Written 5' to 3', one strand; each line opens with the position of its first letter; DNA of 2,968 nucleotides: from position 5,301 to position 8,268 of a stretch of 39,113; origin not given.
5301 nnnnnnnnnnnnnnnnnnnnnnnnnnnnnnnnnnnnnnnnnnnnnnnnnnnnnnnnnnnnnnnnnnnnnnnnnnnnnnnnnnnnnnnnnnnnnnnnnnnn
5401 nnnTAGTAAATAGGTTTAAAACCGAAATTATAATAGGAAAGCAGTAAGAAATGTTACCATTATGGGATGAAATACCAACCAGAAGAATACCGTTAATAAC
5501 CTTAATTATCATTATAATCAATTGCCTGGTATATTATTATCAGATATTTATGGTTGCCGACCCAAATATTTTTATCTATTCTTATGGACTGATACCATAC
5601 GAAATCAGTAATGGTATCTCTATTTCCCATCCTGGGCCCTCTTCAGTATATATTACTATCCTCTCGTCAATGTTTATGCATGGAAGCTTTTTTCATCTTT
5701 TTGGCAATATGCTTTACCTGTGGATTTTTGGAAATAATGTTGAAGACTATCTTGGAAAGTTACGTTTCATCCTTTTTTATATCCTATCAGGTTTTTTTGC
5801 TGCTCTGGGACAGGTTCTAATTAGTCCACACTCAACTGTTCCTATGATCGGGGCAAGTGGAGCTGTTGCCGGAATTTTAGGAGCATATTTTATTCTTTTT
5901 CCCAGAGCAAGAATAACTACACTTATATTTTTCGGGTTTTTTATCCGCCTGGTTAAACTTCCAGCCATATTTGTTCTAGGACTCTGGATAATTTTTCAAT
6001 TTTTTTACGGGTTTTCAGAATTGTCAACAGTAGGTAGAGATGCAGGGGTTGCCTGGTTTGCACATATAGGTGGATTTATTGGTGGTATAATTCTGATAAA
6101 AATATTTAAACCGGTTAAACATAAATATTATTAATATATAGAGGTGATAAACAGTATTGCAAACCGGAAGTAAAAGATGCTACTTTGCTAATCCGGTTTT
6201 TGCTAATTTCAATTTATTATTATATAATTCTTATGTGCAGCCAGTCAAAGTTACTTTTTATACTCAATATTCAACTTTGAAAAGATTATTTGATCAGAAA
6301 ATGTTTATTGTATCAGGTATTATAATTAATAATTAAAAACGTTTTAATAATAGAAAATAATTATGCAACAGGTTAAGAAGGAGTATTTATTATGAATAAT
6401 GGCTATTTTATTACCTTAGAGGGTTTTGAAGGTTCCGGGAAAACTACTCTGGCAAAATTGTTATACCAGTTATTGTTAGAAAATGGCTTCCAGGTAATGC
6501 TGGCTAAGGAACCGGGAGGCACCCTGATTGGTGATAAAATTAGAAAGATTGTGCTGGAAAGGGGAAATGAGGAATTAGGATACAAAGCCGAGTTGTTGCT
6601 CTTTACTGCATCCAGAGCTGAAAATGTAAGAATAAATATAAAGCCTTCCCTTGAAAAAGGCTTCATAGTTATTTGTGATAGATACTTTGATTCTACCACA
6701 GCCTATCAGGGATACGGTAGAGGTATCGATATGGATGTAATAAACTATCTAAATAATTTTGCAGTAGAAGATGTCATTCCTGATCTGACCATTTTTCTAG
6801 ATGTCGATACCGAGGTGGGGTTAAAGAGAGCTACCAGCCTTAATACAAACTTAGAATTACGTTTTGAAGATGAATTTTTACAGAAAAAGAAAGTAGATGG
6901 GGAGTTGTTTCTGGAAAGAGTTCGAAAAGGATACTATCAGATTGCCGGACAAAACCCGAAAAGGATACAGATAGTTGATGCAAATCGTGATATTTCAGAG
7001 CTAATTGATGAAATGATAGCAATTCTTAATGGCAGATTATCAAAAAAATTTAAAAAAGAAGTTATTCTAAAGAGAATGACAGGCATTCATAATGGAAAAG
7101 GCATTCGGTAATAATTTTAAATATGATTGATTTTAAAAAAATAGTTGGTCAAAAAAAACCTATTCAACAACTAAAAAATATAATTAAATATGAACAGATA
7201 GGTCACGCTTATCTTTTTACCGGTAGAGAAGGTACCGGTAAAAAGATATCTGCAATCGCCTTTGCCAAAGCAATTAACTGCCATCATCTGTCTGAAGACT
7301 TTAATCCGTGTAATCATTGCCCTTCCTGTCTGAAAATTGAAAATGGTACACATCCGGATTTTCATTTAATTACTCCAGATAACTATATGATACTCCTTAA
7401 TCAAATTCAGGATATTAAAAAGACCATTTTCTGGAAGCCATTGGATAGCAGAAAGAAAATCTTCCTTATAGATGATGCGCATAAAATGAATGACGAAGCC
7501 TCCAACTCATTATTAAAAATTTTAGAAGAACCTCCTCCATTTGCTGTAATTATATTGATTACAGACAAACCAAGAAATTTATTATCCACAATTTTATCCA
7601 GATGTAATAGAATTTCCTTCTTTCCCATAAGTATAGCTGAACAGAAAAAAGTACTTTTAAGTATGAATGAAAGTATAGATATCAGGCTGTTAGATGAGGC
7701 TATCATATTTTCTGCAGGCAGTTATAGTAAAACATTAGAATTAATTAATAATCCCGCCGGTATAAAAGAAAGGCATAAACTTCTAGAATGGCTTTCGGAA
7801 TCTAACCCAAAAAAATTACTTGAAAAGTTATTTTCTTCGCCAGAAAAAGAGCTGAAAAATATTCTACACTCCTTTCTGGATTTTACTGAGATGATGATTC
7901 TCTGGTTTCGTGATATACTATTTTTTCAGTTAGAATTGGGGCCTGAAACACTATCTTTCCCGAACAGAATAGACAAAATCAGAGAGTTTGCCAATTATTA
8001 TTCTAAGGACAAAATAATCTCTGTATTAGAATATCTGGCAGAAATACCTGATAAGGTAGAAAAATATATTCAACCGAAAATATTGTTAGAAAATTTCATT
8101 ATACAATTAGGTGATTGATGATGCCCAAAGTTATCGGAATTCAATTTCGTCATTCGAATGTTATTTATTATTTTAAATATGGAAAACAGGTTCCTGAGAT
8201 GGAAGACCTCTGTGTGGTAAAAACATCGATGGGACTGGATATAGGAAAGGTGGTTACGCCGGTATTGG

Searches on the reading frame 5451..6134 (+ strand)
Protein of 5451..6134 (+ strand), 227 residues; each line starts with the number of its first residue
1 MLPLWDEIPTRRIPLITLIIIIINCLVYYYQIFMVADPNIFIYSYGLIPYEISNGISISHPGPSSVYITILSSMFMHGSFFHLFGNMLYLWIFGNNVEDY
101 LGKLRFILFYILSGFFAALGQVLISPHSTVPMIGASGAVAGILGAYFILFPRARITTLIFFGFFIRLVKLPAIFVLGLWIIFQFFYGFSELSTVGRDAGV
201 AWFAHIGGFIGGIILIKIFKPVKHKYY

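Call 29: search_protein_families(library=pfam, proteins=[window:5451-6134:+], max_evalue=0.00001)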
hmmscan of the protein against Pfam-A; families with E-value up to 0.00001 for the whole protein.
window:5451-6134:+ (227 aa): 1 family
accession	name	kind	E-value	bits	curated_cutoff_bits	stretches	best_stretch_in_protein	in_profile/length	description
PF01694.28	Rhomboid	-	1.3e-34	119.9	22.6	1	67-218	4-139/143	Rhomboid domain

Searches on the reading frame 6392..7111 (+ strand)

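Call 29: search_protein_families(library=pfam, proteins=[window:6392-7111:+], max_evalue=0.00001)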
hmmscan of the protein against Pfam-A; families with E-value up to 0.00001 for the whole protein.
window:6392-7111:+ (239 aa): 1 family
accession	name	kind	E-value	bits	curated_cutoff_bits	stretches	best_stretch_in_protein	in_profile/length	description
PF02223.23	Thymidylate_kin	-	4.9e-48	163.7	27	1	9-205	1-182/185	Thymidylate kinase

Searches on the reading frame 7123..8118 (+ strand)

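Call 29: search_protein_families(library=pfam, proteins=[window:7123-8118:+], max_evalue=0.00001)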
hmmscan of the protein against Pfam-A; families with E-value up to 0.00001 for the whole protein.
window:7123-8118:+ (331 aa): 2 families
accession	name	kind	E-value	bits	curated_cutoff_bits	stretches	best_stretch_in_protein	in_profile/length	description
PF13177.12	DNA_pol3_delta2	-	4.3e-53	180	27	1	9-168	1-159/161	DNA polymerase III, delta subunit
PF00004.35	AAA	-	3.3e-06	28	21.2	0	31-168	2-130/131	ATPase family associated with various cellular activities (AAA)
